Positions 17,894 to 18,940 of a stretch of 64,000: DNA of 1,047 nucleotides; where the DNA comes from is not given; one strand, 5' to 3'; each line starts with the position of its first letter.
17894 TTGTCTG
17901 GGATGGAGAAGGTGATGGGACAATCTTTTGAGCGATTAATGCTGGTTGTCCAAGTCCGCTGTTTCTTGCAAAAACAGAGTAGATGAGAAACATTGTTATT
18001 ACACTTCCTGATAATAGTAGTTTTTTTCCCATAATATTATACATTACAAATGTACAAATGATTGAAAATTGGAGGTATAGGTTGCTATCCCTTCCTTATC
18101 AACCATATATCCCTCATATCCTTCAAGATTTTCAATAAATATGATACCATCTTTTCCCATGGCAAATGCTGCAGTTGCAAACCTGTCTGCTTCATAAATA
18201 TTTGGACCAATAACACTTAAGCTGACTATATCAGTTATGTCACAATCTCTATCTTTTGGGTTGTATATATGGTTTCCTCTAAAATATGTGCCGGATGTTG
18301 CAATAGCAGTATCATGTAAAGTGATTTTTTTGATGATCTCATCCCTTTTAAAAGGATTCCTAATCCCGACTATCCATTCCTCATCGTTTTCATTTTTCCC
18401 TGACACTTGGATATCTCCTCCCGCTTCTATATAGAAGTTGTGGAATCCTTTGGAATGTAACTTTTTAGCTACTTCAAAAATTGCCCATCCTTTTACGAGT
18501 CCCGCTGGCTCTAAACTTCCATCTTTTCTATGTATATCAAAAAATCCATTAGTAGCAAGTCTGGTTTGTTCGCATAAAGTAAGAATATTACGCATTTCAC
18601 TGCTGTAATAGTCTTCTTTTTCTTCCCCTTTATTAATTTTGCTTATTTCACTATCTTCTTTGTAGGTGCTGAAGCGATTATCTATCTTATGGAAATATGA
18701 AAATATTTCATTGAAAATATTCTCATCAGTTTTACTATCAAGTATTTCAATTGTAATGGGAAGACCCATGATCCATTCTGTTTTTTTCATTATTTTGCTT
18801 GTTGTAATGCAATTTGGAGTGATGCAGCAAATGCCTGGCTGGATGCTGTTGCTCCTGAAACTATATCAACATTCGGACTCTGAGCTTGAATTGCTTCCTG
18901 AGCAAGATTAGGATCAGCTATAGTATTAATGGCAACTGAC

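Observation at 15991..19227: Flavinylation / membrane electron-transfer operon: FMN-bind, ApbE, FMN-bind, then a polytopic FAD/NAD(P) reductase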

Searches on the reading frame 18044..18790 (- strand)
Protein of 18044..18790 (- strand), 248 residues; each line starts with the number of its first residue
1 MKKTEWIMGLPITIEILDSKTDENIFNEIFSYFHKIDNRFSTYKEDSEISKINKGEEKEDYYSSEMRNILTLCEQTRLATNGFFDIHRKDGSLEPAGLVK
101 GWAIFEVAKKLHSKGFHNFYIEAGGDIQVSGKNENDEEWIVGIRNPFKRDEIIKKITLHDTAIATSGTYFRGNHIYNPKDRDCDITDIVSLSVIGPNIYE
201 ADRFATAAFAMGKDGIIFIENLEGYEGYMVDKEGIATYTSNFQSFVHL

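Call 3: search_protein_families(library=pfam, proteins=[window:18044-18790:-], max_evalue=0.01)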
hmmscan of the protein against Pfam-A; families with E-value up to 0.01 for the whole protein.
window:18044-18790:- (248 aa): 1 family
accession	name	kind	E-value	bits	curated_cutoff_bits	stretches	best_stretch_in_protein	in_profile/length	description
PF02424.20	ApbE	-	1.9e-38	133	25.6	2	92-226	125-263/266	ApbE family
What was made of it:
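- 18044..18790 (-): Short ApbE-type FAD:protein FMN transferase (248 aa). It has no signal peptide or lipobox, and most of the helical insert domain is missing. PF02424 E 1.9e-38 (call 3).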

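Call 4: search_protein_families(library=ncbifam, proteins=[window:18044-18790:-], max_evalue=0.01)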
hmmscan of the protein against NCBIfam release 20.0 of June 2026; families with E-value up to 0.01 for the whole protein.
window:18044-18790:- (248 aa): 1 family
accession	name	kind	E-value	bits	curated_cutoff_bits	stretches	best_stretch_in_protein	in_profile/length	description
NF007774.0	PRK10461.1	equivalog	9.3e-18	64.2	498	2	99-246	187-346/351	FAD:protein FMN transferase ApbE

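Call 12: find_homologous_proteins(query=window:18044-18790:-, max_evalue=0.00001)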
Query window:18044-18790:- (248 aa): 7341 proteins with E <= 0.00001 among 7683 candidates; the best 120 are listed.
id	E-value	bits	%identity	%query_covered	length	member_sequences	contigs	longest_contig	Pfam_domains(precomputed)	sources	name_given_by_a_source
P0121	2.1e-164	563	100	100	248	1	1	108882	PF02424.21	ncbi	-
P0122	3.2e-98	346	63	99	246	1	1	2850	PF02424.21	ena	-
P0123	1.8e-97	344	63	99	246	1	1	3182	PF02424.21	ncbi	-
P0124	1.2e-95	338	59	99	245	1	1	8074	PF02424.21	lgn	-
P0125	2.1e-95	337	61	99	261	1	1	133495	PF02424.21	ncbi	-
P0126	2.9e-95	337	60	99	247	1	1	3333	PF02424.21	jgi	-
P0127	5.1e-95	336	61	99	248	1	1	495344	PF02424.21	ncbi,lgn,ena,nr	ncbi:MAG: ApbE family lipoprotein [Parcubacteria group bacterium Gr01-1014_13]|nr:MAG: ApbE family l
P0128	1.0e-94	335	61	99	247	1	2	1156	PF02424.21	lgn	-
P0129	1.3e-94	335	60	99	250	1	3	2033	PF02424.21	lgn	-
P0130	3.3e-94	333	60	99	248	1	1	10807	PF02424.21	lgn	-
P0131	3.8e-94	333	58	100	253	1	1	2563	PF02424.21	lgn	-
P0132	5.3e-94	332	59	99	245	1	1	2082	PF02424.21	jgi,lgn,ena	-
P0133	6.0e-94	332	62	96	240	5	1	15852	PF02424.21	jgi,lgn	-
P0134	1.6e-93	331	61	99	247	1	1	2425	PF02424.21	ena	-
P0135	2.0e-93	331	59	100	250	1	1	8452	PF02424.21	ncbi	-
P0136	2.2e-93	330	60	99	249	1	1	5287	PF02424.21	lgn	-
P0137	3.2e-93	330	59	99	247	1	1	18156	PF02424.21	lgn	-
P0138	3.3e-93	330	61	96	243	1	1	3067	PF02424.21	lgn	-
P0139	3.7e-93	330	57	100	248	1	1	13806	PF02424.21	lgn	-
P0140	4.3e-93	330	62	96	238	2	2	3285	PF02424.21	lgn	-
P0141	5.5e-93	329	61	98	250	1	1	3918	PF02424.21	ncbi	-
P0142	7.5e-93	329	61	99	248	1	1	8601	PF02424.21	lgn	-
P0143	7.8e-93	329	60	99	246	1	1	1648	PF02424.21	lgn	-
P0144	8.4e-93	329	61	96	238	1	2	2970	PF02424.21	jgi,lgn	-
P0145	9.3e-93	328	60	99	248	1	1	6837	PF02424.21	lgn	-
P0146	1.0e-92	328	59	99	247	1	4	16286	PF02424.21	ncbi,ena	-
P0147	1.2e-92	328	59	100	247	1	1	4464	PF02424.21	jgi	-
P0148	1.5e-92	328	61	99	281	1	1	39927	PF02424.21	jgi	jgi:FAD:protein FMN transferase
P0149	1.9e-92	327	61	99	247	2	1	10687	PF02424.21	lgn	-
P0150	3.1e-92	327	60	96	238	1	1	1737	PF02424.21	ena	-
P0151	3.7e-92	326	60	99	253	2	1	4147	PF02424.21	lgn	-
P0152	4.3e-92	326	60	99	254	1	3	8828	PF02424.21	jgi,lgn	-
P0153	4.7e-92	326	59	99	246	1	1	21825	PF02424.21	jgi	jgi:FAD:protein FMN transferase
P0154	4.8e-92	326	61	96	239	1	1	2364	PF02424.21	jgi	-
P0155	5.1e-92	326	62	97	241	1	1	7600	PF02424.21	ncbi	-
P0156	5.1e-92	326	60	99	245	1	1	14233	PF02424.21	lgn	-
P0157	5.5e-92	326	59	97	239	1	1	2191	PF02424.21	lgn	-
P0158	6.0e-92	326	59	99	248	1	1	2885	PF02424.21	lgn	-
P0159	6.4e-92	326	58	99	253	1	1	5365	PF02424.21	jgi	jgi:thiamine biosynthesis lipoprotein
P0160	6.6e-92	326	59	99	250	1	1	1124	PF02424.21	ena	-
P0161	6.6e-92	326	58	97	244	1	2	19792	PF02424.21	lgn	-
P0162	8.2e-92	325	61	96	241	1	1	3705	PF02424.21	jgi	-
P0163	9.5e-92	325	58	100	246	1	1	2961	PF02424.21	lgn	-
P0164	1.1e-91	325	60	96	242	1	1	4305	PF02424.21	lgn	-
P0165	1.2e-91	325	60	96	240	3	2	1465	PF02424.21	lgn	-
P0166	1.3e-91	325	61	97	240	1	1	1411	PF02424.21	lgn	-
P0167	1.3e-91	325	56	100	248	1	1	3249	PF02424.21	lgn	-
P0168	1.5e-91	325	58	99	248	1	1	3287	PF02424.21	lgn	-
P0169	1.7e-91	324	60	99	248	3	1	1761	PF02424.21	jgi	jgi:thiamine biosynthesis lipoprotein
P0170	1.7e-91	324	62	95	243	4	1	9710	PF02424.21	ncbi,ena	-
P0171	1.7e-91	324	61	99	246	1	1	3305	PF02424.21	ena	-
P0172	1.8e-91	324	60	96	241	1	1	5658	PF02424.21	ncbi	-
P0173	1.9e-91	324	60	96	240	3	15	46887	PF02424.21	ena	-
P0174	2.1e-91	324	57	99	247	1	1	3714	PF02424.21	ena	-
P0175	2.2e-91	324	59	99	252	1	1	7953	PF02424.21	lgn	-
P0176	2.5e-91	324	59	99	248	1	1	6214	PF02424.21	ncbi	-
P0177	2.8e-91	324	59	99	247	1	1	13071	PF02424.21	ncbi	-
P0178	3.0e-91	323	59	99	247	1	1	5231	PF02424.21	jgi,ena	jgi:thiamine biosynthesis lipoprotein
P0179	3.3e-91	323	60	96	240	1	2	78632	PF02424.21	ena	-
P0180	3.3e-91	323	58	99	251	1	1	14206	PF02424.21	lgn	-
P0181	4.0e-91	323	59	100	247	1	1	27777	PF02424.21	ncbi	ncbi:MAG: FAD:protein FMN transferase [Candidatus Levyibacteriota bacterium]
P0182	4.0e-91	323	58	99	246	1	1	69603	PF02424.21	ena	-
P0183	4.2e-91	323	58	100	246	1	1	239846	PF02424.21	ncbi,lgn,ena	-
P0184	4.3e-91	323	57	100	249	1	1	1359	PF02424.21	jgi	-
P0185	4.5e-91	323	57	100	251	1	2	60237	PF02424.21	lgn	-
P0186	4.7e-91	323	57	99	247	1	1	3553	PF02424.21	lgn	-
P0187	4.9e-91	323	59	100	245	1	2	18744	PF02424.21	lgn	-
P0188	5.4e-91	323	57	99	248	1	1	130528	PF02424.21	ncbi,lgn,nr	ncbi:MAG TPA: FAD:protein FMN transferase [Candidatus Udaeobacter sp.]|nr:FAD:protein FMN transferas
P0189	5.5e-91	323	59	100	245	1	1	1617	PF02424.21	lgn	-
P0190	7.0e-91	322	58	99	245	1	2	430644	PF02424.21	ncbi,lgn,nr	ncbi:MAG TPA: FAD:protein FMN transferase [Candidatus Saccharimonadales bacterium]|nr:FAD:protein FM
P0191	7.6e-91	322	58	99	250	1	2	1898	PF02424.21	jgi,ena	-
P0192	9.1e-91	322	60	99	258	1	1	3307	PF02424.21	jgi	jgi:FAD:protein FMN transferase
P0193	1.0e-90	322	59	99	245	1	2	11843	PF02424.21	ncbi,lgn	ncbi:MAG TPA: FAD:protein FMN transferase [Patescibacteria group bacterium]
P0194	1.0e-90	322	58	97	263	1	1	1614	PF02424.21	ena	-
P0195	1.1e-90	322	57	99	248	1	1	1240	PF02424.21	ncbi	-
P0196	1.2e-90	322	58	99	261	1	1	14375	PF02424.21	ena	-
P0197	1.2e-90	321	60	99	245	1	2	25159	PF02424.21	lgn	-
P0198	1.3e-90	321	59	99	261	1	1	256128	PF02424.21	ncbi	-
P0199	1.3e-90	321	56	100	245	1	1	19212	PF02424.21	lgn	-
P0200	1.3e-90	321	59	99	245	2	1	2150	PF02424.21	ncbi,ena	-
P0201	1.4e-90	321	56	100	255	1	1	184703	PF02424.21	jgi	jgi:thiamine biosynthesis lipoprotein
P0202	1.5e-90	321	57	99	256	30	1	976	PF02424.21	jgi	jgi:thiamine biosynthesis lipoprotein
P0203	1.6e-90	321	60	96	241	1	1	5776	PF02424.21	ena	-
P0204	1.8e-90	321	55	99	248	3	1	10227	PF02424.21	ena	-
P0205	1.8e-90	321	56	99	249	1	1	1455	PF02424.21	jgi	-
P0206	2.1e-90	321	58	96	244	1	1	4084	PF02424.21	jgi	jgi:FAD:protein FMN transferase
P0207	2.1e-90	321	60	96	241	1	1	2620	PF02424.21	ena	-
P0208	2.4e-90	321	60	96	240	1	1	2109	PF02424.21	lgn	-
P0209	2.5e-90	320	56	100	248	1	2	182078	PF02424.21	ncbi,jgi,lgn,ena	ncbi:MAG: FAD:protein FMN transferase [Candidatus Paceibacterota bacterium]|jgi:thiamine biosynthesi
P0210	2.6e-90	320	60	96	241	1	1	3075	PF02424.21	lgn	-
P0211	2.7e-90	320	57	99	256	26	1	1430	PF02424.21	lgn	-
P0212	2.9e-90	320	60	96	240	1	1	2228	PF02424.21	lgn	-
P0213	3.1e-90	320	58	97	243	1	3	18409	PF02424.21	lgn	-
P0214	3.5e-90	320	61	96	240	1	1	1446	PF02424.21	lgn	-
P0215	3.5e-90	320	62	97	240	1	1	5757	PF02424.21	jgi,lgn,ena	-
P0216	3.7e-90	320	57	99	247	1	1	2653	PF02424.21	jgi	-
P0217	3.8e-90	320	60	96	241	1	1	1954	PF02424.21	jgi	-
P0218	3.9e-90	320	57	99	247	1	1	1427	PF02424.21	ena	-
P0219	4.1e-90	320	57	99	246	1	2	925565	PF02424.21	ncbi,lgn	-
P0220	4.1e-90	320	60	99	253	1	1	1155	PF02424.21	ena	-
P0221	4.5e-90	320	58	99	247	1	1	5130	PF02424.21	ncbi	-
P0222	4.6e-90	320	56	100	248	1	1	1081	PF02424.21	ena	-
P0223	4.6e-90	320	59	99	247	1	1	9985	PF02424.21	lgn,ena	-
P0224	5.3e-90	319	57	99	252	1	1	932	PF02424.21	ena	-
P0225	5.5e-90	319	59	99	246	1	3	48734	PF02424.21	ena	-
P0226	5.5e-90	319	60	99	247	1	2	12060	PF02424.21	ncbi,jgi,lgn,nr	ncbi:MAG TPA: FAD:protein FMN transferase [Candidatus Saccharimonadia bacterium]|jgi:thiamine biosyn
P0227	5.9e-90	319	59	96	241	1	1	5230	PF02424.21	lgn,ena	-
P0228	6.1e-90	319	57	100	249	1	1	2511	PF02424.21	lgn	-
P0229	6.2e-90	319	60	96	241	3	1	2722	PF02424.21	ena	-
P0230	6.2e-90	319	56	100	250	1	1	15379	PF02424.21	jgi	jgi:FAD:protein FMN transferase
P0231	6.4e-90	319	58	99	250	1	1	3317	PF02424.21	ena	-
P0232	6.5e-90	319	58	99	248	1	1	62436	PF02424.21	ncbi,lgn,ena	-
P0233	6.6e-90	319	57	99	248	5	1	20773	PF02424.21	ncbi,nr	ncbi:MAG: FAD:protein FMN transferase [Chloroflexi bacterium]|nr:FAD:protein FMN transferase [Chloro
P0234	6.7e-90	319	58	96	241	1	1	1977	PF02424.21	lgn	-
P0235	6.8e-90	319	58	99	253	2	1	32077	PF02424.21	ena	-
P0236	6.9e-90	319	59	96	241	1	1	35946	PF02424.21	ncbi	-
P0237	7.2e-90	319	59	96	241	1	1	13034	PF02424.21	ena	-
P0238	7.3e-90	319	55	100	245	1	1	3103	PF02424.21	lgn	-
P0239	7.5e-90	319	56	100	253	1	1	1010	PF02424.21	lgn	-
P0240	8.2e-90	319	59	100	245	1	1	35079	PF02424.21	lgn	-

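Call 15: search_solved_structures(query=window:18044-18790:-, max_evalue=0.001, show_alignments=2)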
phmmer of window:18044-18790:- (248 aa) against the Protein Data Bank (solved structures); distinct sequences matched with E-value up to 0.001: 13.
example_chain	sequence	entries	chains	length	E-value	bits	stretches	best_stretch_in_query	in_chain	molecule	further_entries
6nxi_A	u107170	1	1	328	1.3e-16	64.2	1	96-230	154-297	FAD:protein FMN transferase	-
7esa_A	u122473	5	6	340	2.5e-16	63.3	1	91-242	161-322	FAD:protein FMN transferase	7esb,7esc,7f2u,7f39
6nxj_A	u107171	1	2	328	1.7e-15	60.6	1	96-229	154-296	FAD:protein FMN transferase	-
4xgw_A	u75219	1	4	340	6.4e-14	55.4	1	97-239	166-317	FAD:protein FMN transferase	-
2o18_A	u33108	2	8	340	1.9e-13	53.8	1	98-239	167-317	Thiamine biosynthesis lipoprotein apbE | FAD:protein FMN transferase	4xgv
4xgx_A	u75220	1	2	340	3.5e-12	49.7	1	98-239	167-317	FAD:protein FMN transferase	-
3pnd_A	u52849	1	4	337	4.3e-12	49.4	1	98-237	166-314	Thiamine biosynthesis lipoprotein ApbE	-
1vrm_A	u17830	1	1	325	6.8e-10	42.2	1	92-215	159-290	hypothetical protein TM1553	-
5mgy_H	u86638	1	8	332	1e-09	41.6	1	97-245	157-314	FAD:protein FMN transferase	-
4xdt_A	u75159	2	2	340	7.6e-06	29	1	96-214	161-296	FAD:protein FMN transferase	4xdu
4ifu_A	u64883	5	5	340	2.3e-05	27.4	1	96-214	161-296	FAD:protein FMN transferase | Thiamine biosynthesis lipoprotein ApbE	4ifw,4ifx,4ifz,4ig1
7mgt_A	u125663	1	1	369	2.8e-05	27.1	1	96-214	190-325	FAD:protein FMN transferase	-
4xdr_A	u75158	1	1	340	0.0003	23.7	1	96-214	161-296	FAD:protein FMN transferase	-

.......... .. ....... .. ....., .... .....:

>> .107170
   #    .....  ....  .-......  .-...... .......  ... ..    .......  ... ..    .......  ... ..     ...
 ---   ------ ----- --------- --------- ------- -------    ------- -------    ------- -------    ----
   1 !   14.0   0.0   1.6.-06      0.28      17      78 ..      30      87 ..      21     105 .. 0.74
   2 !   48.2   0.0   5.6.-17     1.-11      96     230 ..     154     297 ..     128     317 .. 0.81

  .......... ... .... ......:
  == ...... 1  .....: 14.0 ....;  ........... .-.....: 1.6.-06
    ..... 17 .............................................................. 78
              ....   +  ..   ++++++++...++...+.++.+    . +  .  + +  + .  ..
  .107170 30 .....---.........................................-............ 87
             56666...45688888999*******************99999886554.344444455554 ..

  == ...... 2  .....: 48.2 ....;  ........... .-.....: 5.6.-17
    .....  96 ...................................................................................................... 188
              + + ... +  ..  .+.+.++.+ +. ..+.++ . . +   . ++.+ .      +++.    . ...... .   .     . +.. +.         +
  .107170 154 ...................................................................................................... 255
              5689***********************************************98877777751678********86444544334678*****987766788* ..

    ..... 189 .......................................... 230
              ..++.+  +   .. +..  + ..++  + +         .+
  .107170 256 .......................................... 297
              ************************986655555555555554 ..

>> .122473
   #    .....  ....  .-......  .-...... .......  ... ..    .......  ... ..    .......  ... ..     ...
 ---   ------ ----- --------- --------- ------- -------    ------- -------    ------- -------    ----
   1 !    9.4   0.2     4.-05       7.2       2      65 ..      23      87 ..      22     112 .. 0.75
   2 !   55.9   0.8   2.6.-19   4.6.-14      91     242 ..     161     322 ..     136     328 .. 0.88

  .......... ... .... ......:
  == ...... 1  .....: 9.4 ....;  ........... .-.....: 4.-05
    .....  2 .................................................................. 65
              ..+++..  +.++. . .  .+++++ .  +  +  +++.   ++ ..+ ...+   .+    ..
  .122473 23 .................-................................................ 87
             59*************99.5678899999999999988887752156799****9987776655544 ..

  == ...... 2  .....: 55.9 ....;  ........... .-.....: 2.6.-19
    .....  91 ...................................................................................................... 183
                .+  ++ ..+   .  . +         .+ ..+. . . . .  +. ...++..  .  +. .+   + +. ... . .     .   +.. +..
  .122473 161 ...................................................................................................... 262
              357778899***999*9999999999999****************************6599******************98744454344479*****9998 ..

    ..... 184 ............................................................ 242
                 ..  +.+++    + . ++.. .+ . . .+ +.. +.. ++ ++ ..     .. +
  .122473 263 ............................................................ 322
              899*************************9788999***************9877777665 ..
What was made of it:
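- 18044..18790 (-): In the phmmer alignment, query 2-78 matches chain 23-87 and query 91-242 matches chain 161-322 (call 15).
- On ApbE FAD:protein FMN transferase: About 70 residues are replaced by about 12 (query 79-90 against chain 88-160, call 15).
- Checked: About 70 residues of the helical insert domain are missing relative to solved ApbEs (call 15).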

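Call 45: predict_structure(alignment_id=A3)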
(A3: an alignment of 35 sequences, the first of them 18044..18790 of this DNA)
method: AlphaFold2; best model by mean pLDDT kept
length: 248 residues; sequences in the alignment: 35
mean_pLDDT: 93.7   pTM: 0.89
mean pLDDT of the five models: 93.7, 93.3, 92.9, 92.0, 91.4
residues with pLDDT >= 90: 211; 70-90: 30; 50-70: 7; < 50: 0
segments of 3 or more residues with pLDDT < 50: none
pLDDT, mean of each block of 10 residues (from residue 1): 94 97 97 96 93 95 96 96 92 90 98 98 95 97 92 96 84 75 86 98 95 96 97 96 95
secondary structure, 60 per line:
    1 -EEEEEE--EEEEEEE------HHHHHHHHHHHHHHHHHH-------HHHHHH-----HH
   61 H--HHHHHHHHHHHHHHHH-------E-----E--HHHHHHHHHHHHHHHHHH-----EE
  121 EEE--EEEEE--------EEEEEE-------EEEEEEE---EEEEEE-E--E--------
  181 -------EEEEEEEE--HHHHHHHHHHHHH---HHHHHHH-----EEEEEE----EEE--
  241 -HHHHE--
elements in order: E2-7 E10-16 H23-40 H48-53 H64-79 H96-113 E119-123 E126-130 E139-144 E152-158 E162-167 E188-195 H198-210 H214-220 E226-231 E236-238 H242-245
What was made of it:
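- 18044..18790 (-): AF2 model pLDDT 93.7 (call 45).
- On ApbE FAD:protein FMN transferase: AF2 pLDDT 93.7 (call 45).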

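Call 51: search_protein_representatives(protein=window:18044-18790:-)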
Query: 248 residues. Proteins with E-value up to 0.001 (for the whole library): 13786; up to 1e-10: 3968; up to 1e-30: 206. The best 150 are listed.
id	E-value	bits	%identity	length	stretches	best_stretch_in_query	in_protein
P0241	4.5e-84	298.3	54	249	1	2-246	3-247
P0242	2.7e-74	266.3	51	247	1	1-247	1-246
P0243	2.9e-70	253.1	52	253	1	1-246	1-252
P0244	3.3e-70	252.9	48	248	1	1-246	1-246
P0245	2.5e-69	250.0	46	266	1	2-242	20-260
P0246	2.2e-68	246.9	51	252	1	2-246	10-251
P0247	3.4e-66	239.7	49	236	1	10-246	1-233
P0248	1.3e-62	228.0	55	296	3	162-246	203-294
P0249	5.6e-62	225.9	48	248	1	1-234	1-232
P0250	2.9e-61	223.6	44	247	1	6-246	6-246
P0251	1.5e-60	221.2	49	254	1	2-245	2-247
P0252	2.5e-60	220.5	45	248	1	5-246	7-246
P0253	3.0e-60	220.3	45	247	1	5-246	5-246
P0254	4.1e-60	219.8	43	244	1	1-246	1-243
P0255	8.6e-60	218.8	54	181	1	66-245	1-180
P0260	1.4e-54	201.8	41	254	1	1-245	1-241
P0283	2.5e-46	174.7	39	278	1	7-239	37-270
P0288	2.3e-44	168.2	35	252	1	2-245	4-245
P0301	4.1e-42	160.9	36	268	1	5-243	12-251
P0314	1.2e-40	156.1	38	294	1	4-245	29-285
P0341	9.6e-38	146.6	33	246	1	1-242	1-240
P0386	3.7e-34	134.8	32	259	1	3-242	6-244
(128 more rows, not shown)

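Call 53: fold_search(model_id=the predicted structure, library=pdb)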
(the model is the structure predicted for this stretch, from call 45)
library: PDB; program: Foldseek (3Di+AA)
matches with E <= 10: 150; with E <= 0.001: 41
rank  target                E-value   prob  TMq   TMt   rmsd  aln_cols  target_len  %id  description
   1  7esb                  4.3e-21  1.00  0.87  0.69   4.3       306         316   23  FmnB complexed with ATP (released 2021-11-03)
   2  7f2u_B                5.5e-21  1.00  0.88  0.69   3.8       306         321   24  FmnB complexed with ADP (released 2021-11-03)
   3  7esa                  2.6e-20  1.00  0.87  0.68   4.3       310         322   24  the complex structure of flavin transferase FmnB complexed with FAD (released 2021-11-03)
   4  7esc                  3.5e-20  1.00  0.87  0.68   4.1       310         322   24  FmnB complexed with AMP (released 2021-11-03)
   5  6nxi                  1.4e-18  1.00  0.86  0.70   3.7       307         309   21  Flavin Transferase ApbE from Vibrio cholerae (released 2019-03-13)
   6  6nxj_B                1.7e-18  1.00  0.85  0.72   2.7       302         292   20  Flavin Transferase ApbE from Vibrio cholerae, H257G mutant (released 2019-03-13)
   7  6nxj_A                4.2e-18  1.00  0.84  0.69   3.8       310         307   21  Flavin Transferase ApbE from Vibrio cholerae, H257G mutant (released 2019-03-13)
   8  4ig1                  9.4e-18  1.00  0.89  0.69   3.2       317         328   16  Crystal structure of Treponema pallidum TP0796 Flavin trafficking protein, Mg(II)-AMP product bound form (released 2013-02-27)
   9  1vrm                  9.4e-18  1.00  0.86  0.70   4.3       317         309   20  Crystal structure of the apbe protein (tm1553) from thermotoga maritima msb8 at 1.58 A resolution (released 2005-03-22)
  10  4xdr                  1.0e-17  1.00  0.88  0.67   3.4       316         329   16  Crystal structure of Treponema pallidum TP0796 Flavin trafficking protein, a bifunctional FMN transferase/FAD pyrophosph (released 2015-10-14)
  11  4xdt                  1.5e-17  1.00  0.88  0.68   3.4       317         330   16  Crystal structure of Treponema pallidum TP0796 Flavin trafficking protein, a bifunctional FMN transferase/FAD pyrophosph (released 2015-10-14)
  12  4ifu                  1.8e-17  1.00  0.89  0.68   3.2       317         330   16  Crystal structure of Treponema pallidum TP0796 Flavin trafficking protein, apo form (released 2013-02-27)
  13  4ifw                  1.9e-17  1.00  0.88  0.68   3.4       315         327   16  Crystal structure of Treponema pallidum TP0796 Flavin trafficking protein, ADP inhibited form (released 2013-02-27)
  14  7mgt                  2.0e-17  1.00  0.88  0.70   3.1       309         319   16  Ftp from Treponema pallidum bound to an ADP-like inhibitor (released 2021-12-08)
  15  3pnd_B                3.7e-17  1.00  0.83  0.68   3.2       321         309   19  FAD binding by ApbE protein from Salmonella enterica: a new class of FAD binding proteins (released 2011-01-05)
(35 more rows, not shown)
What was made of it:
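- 18044..18790 (-): Foldseek TM 0.87 (query-normalised) to FmnB/ApbE structures (call 53).
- On ApbE FAD:protein FMN transferase: Foldseek E down to 4e-21 and query-normalised TM 0.81-0.89 to all solved ApbE/FmnB/Ftp structures (call 53).
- Some ApbE/Ftp proteins are bifunctional FMN transferase / FAD pyrophosphatases, as the descriptions of entries 4xdr and 4xdt in call 53 state.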

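Call 58: find_encoding_contigs(protein=P0283, flank=4000, max_places=3)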
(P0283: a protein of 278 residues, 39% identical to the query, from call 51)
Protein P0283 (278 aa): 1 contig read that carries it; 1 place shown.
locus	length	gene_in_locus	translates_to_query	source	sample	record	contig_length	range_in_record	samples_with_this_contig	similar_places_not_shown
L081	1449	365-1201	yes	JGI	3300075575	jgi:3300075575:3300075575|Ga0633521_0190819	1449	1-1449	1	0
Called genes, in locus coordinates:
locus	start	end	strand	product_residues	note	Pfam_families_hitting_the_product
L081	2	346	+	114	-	?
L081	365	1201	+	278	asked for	PF02424:ApbE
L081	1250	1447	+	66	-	?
